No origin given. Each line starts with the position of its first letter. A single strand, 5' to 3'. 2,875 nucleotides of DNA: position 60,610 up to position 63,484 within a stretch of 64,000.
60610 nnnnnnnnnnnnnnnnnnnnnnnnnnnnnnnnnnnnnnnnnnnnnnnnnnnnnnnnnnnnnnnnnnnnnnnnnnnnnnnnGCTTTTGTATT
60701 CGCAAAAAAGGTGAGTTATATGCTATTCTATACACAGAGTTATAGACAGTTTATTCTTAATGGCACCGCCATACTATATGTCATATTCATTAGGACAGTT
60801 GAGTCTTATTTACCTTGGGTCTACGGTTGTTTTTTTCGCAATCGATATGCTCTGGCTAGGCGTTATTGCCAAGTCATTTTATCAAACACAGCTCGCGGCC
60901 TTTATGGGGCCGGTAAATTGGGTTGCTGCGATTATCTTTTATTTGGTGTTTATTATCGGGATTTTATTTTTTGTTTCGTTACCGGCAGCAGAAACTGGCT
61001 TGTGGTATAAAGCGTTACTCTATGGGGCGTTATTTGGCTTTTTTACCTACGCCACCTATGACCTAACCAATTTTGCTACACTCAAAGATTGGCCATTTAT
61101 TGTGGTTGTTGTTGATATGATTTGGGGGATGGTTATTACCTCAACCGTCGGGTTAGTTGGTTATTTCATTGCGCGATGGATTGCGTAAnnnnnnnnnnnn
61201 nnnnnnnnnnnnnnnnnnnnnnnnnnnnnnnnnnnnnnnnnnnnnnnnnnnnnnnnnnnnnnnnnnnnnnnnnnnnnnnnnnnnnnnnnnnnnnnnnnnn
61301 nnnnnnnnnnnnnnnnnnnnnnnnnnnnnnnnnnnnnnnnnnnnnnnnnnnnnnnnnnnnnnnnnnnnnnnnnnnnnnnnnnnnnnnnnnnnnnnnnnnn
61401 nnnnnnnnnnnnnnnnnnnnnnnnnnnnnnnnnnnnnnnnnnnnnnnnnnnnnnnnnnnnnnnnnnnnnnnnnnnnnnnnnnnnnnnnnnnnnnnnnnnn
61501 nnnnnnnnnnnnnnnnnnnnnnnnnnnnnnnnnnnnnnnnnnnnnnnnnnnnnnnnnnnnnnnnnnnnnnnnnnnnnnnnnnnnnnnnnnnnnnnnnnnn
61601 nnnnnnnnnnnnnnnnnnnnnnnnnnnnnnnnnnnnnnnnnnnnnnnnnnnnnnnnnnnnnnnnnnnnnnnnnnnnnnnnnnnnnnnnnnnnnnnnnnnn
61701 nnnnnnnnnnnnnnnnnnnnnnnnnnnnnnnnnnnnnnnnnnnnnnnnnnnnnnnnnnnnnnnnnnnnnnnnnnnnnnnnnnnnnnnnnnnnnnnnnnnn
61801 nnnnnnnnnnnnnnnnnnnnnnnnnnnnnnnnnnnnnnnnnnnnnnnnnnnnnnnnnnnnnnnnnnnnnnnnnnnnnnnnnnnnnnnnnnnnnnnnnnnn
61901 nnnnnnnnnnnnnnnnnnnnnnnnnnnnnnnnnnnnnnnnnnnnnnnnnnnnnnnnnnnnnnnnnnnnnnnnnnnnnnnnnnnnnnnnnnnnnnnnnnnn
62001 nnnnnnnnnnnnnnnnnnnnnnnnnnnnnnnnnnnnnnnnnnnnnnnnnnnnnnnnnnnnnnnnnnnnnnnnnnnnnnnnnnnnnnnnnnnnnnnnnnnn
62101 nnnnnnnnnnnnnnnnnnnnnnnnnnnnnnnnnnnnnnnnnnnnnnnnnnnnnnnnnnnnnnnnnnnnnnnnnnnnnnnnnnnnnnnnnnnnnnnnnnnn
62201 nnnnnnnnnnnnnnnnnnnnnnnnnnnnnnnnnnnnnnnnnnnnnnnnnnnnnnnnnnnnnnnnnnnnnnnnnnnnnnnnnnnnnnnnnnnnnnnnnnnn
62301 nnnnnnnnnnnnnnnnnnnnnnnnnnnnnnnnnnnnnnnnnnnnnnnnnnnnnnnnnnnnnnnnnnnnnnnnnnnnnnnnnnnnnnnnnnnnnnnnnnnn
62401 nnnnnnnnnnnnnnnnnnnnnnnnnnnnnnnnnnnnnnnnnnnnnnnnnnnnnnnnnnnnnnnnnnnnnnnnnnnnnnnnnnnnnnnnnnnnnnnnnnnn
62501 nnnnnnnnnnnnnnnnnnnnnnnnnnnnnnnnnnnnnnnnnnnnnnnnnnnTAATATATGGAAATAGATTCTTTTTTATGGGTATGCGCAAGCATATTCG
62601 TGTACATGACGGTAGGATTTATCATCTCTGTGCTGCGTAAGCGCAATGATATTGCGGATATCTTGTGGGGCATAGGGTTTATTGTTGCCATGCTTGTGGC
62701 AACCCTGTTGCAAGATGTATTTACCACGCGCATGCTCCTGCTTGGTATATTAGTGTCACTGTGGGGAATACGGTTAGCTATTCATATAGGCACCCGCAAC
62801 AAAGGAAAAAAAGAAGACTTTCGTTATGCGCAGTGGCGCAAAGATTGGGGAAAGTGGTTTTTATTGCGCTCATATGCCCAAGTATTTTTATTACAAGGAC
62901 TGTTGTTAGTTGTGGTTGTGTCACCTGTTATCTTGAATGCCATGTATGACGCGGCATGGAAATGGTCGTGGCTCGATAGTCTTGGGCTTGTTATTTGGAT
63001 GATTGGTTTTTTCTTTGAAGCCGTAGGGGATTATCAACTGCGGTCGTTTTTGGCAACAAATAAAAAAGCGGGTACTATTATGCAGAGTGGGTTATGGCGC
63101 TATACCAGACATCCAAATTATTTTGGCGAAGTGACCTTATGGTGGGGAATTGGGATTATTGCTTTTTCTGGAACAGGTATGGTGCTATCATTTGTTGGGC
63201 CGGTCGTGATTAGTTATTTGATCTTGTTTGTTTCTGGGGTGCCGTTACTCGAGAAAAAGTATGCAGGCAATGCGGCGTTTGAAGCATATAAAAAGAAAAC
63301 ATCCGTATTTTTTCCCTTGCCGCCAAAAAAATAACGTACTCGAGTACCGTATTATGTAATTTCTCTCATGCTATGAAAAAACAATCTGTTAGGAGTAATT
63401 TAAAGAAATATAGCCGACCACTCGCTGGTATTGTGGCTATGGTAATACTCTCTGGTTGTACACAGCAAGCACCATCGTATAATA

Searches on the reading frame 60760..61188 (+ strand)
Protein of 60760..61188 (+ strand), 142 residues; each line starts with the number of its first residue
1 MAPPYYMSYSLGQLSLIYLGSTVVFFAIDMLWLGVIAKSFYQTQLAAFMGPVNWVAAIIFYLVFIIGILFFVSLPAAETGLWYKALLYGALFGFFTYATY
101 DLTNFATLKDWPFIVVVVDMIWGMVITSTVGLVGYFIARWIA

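Call 56: search_protein_families(library=pfam, proteins=[window:60760-61188:+], max_evalue=0.00001)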
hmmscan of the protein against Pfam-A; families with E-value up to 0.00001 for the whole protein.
window:60760-61188:+ (142 aa): 1 family
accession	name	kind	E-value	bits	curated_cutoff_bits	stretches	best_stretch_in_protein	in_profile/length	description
PF09945.14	DUF2177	-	2.2e-43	147.7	26.9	1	16-135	3-123/124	Predicted membrane protein (DUF2177)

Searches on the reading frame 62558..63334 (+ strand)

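Call 7: search_protein_families(library=pfam, proteins=[window:62558-63334:+], max_evalue=0.01)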
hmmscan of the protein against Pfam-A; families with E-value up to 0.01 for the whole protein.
window:62558-63334:+ (258 aa): 4 families
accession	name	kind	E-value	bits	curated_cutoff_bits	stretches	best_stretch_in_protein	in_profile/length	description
PF06966.17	DUF1295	-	3.2e-67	226.9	20.4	1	21-248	2-235/235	Protein of unknown function (DUF1295)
PF02544.21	Steroid_dh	-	5.6e-10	39.8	22.6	1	128-220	30-115/150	3-oxo-5-alpha-steroid 4-dehydrogenase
PF04191.18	PEMT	-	4.6e-07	30.7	25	1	146-235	21-102/105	Phospholipid methyltransferase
PF04140.19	ICMT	-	2e-05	25.4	24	1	169-214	30-73/95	Isoprenylcysteine carboxyl methyltransferase (ICMT) family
